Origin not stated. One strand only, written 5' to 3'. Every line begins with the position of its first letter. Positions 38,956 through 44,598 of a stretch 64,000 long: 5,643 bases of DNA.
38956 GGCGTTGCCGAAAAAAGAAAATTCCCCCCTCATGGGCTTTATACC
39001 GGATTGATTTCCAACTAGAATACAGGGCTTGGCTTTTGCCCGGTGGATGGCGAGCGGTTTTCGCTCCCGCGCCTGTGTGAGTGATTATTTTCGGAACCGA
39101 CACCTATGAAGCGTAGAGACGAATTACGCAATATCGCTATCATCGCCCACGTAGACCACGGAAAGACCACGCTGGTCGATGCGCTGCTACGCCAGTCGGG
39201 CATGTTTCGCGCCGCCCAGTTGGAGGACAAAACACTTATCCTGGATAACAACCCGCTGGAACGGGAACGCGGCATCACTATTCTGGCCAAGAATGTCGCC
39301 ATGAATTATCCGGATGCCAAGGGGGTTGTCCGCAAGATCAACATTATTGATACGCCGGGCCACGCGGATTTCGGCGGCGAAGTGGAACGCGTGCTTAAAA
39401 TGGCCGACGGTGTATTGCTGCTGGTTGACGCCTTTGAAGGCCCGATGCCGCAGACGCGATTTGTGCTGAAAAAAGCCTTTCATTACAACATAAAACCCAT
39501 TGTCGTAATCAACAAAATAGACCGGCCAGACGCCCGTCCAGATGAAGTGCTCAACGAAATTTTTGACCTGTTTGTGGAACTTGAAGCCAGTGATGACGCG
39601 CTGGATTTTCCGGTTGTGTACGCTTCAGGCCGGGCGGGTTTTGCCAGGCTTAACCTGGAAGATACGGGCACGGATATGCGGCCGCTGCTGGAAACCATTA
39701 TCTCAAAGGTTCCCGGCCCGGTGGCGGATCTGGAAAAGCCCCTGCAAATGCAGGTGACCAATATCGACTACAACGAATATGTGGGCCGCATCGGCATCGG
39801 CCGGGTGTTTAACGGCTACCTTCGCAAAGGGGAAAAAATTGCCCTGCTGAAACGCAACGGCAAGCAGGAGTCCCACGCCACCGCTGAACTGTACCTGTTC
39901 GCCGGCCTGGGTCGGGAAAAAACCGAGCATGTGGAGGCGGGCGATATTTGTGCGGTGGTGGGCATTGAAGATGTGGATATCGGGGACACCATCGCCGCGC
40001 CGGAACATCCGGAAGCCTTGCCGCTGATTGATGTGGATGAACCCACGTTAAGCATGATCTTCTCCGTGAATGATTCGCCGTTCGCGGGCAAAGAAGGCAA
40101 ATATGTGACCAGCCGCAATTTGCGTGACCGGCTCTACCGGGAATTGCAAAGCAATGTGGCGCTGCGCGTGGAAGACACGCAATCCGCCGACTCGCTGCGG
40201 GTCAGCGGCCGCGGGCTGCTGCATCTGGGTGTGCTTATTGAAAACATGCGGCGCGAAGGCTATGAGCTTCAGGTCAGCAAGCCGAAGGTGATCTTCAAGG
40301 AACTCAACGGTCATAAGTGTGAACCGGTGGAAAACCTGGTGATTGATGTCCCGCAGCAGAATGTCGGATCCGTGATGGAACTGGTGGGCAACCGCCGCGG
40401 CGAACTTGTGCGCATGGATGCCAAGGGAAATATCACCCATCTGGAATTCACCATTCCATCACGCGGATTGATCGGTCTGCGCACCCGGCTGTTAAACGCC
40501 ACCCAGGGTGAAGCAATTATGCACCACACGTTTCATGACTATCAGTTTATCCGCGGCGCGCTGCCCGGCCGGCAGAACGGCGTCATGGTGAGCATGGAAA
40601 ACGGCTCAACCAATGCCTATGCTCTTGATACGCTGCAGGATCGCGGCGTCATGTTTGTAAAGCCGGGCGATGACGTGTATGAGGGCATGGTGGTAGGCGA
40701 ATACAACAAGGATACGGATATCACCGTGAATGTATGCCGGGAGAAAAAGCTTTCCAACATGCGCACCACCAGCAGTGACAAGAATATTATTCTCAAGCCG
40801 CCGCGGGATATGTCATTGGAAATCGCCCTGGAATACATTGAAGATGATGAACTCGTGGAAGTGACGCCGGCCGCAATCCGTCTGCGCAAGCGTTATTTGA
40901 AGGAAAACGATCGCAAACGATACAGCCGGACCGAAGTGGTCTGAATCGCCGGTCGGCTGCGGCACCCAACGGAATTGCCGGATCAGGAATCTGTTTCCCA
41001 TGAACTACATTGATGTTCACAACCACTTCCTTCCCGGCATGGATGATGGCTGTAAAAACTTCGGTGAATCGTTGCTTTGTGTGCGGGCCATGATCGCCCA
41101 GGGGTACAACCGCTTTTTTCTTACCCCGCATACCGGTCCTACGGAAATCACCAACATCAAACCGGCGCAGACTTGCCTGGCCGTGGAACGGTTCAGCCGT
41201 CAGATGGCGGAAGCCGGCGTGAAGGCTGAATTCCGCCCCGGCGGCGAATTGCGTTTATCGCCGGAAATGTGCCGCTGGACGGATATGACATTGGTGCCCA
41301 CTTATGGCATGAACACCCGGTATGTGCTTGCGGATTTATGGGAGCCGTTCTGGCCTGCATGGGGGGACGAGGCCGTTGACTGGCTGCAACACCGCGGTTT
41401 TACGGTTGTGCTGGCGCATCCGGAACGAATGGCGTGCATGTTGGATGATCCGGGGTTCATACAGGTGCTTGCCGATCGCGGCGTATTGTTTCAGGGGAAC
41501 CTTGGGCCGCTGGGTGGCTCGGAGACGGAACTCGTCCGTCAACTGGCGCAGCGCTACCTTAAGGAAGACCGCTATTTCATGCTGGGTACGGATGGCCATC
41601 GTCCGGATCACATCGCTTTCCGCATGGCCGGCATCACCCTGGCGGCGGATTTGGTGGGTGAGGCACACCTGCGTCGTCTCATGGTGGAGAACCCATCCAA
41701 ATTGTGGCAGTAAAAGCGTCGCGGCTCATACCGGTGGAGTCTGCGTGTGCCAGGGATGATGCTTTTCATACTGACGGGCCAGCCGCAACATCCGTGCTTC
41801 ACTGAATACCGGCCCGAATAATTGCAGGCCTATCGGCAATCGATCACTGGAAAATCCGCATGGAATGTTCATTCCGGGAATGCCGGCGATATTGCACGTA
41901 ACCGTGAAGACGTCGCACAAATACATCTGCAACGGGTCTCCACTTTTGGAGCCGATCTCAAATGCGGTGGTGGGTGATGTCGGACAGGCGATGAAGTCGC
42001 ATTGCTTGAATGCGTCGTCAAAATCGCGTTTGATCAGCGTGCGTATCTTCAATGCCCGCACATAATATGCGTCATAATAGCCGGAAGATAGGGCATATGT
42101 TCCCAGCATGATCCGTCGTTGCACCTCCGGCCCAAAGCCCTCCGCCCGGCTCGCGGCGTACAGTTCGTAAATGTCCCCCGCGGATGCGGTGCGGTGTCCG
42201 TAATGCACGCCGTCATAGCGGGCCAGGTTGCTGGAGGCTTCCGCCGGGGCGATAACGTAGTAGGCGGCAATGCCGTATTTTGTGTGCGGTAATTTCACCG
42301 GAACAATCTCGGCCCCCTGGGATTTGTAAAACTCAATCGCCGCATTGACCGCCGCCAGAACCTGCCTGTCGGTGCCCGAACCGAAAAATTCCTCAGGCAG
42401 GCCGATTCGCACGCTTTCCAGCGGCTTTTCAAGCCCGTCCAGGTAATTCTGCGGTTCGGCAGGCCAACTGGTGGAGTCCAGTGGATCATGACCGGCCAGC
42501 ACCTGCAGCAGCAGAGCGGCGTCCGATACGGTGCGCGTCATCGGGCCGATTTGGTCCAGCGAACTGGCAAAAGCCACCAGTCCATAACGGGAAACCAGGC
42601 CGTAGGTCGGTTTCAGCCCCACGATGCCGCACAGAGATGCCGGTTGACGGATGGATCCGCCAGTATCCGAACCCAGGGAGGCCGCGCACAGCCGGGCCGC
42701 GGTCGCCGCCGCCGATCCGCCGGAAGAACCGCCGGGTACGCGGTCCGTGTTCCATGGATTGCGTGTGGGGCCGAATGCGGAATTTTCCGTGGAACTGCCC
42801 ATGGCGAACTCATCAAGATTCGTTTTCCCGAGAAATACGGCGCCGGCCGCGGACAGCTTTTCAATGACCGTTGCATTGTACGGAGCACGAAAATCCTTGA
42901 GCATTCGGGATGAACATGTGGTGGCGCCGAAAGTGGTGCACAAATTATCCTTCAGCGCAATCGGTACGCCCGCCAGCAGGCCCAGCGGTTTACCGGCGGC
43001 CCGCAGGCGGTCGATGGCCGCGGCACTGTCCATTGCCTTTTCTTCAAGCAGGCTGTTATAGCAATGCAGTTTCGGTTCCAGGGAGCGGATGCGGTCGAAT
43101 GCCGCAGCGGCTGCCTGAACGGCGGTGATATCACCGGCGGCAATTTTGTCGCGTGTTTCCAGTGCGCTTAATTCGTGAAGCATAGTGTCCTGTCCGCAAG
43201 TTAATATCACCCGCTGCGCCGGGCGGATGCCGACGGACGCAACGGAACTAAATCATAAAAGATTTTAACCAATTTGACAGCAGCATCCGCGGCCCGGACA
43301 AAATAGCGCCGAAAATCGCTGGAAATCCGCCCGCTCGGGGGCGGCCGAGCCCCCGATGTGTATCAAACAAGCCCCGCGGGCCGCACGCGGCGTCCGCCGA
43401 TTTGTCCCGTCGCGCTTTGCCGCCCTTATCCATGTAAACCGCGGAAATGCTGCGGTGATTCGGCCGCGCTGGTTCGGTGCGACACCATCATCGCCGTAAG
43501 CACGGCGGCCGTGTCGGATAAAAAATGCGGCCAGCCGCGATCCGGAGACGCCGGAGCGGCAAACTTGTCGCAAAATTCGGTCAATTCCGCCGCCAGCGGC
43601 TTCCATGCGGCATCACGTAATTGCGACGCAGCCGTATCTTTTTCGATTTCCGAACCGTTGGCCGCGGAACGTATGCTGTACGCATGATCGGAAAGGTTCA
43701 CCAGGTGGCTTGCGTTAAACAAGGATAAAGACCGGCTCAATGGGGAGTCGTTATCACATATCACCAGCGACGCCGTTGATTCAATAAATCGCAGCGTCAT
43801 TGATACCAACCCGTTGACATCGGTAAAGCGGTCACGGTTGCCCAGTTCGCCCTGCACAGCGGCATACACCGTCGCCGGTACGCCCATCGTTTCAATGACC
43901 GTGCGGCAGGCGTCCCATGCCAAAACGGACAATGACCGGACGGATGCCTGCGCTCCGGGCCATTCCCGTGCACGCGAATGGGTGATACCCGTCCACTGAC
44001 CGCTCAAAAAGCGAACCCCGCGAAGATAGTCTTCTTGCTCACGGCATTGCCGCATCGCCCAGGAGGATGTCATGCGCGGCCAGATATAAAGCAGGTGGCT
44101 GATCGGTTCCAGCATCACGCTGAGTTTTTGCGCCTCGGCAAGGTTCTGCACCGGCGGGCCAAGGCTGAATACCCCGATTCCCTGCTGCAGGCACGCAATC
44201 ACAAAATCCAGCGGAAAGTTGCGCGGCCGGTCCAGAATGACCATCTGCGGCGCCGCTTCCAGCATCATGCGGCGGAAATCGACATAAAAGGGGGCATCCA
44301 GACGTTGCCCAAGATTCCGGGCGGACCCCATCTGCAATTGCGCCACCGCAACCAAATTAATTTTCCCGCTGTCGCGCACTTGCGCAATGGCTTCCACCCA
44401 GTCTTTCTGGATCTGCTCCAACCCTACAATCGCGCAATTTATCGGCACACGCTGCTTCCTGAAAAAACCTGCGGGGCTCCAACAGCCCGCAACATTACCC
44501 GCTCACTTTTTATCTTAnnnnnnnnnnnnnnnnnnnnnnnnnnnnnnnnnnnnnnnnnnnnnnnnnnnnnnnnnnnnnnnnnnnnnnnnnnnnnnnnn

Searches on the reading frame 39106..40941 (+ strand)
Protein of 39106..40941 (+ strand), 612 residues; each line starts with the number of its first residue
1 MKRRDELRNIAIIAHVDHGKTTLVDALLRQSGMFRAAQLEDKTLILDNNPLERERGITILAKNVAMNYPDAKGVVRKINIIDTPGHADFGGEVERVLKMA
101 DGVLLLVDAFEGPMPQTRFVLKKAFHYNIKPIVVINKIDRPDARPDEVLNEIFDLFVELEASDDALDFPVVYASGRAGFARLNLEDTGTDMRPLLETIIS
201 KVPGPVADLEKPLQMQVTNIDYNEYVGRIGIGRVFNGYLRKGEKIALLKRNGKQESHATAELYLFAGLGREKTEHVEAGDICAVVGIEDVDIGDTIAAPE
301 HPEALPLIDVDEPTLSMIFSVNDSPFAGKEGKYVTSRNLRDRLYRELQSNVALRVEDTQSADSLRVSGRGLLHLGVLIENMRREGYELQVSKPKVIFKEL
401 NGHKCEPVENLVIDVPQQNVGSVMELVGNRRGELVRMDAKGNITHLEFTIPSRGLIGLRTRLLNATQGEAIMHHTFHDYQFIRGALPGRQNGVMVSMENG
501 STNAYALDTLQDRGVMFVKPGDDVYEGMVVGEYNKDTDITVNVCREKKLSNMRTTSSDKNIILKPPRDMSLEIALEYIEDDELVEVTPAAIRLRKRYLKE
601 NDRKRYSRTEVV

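Call 25: search_protein_families(library=pfam, proteins=[window:39106-40941:+], max_evalue=0.00001)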
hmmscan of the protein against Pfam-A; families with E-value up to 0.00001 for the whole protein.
window:39106-40941:+ (612 aa): 6 families
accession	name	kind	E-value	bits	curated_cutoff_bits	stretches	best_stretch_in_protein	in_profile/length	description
PF00009.33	GTP_EFTU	-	9.9e-56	188.7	26.5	1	6-203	2-187/188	Elongation factor Tu GTP binding domain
PF21018.2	BipA_C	-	1.8e-47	160.1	23.8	1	491-599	1-109/110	TypA/BipA C-terminal domain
PF00679.30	EFG_C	-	2.5e-22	79.1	27.9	1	405-485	3-84/89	Elongation factor G C-terminus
PF03144.31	GTP_EFTU_D2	-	5.9e-12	46.3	30.3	1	227-297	1-73/73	Elongation factor Tu domain 2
PF22042.2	EF-G_D2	-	4.3e-10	40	27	1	213-297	2-82/84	Elongation factor G domain 2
PF01926.29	MMR_HSR1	-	8.4e-06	26.3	21.9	0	10-137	2-113/113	50S ribosome-binding GTPase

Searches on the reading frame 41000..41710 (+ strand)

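Call 26: search_protein_families(library=pfam, proteins=[window:41000-41710:+], max_evalue=0.00001)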
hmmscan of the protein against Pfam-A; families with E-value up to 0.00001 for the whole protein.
window:41000-41710:+ (237 aa): 1 family
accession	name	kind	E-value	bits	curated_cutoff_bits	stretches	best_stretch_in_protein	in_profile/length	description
PF19567.5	CpsB_CapC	-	1.7e-30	106.6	27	1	3-236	1-233/234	Capsular polysaccharide synthesis, CpsB/CapC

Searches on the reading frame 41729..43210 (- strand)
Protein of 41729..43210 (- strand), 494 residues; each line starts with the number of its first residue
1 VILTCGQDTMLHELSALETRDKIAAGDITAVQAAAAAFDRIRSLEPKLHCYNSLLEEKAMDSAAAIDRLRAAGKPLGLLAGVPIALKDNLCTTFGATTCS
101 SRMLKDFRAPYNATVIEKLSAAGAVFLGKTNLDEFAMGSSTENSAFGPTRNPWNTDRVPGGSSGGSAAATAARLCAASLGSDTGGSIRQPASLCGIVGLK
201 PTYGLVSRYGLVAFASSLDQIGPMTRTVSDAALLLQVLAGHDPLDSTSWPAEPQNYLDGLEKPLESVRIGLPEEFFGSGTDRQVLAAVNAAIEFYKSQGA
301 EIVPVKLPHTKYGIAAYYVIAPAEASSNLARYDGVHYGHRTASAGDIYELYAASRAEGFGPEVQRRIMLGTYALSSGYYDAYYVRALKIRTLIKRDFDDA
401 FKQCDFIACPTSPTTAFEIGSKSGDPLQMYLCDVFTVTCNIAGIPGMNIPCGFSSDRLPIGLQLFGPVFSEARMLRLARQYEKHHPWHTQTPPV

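Call 26: search_protein_families(library=pfam, proteins=[window:41729-43210:-], max_evalue=0.00001)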
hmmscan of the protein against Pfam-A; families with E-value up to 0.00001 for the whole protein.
window:41729-43210:- (494 aa): 1 family
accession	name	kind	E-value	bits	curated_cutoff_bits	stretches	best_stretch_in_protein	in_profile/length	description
PF01425.27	Amidase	-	1.9e-156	522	27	1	35-475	4-445/445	Amidase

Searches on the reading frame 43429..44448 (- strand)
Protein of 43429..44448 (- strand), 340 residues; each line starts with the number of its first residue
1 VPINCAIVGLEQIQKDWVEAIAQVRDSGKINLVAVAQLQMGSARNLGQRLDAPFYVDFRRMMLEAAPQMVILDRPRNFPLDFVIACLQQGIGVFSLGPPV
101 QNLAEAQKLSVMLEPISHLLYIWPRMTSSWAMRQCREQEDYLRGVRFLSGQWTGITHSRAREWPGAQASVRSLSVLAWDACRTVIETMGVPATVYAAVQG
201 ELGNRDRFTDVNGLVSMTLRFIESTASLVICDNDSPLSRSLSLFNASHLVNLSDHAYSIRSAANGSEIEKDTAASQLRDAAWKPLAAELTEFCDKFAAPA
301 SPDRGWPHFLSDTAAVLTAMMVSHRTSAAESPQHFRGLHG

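Call 26: search_protein_families(library=pfam, proteins=[window:43429-44448:-], max_evalue=0.00001)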
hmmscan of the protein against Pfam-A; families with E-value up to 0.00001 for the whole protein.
window:43429-44448:- (340 aa): 1 family
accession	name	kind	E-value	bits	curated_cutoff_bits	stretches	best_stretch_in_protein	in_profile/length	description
PF01408.29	GFO_IDH_MocA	-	8.5e-08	33.4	24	1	3-113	1-109/120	Oxidoreductase family, NAD-binding Rossmann fold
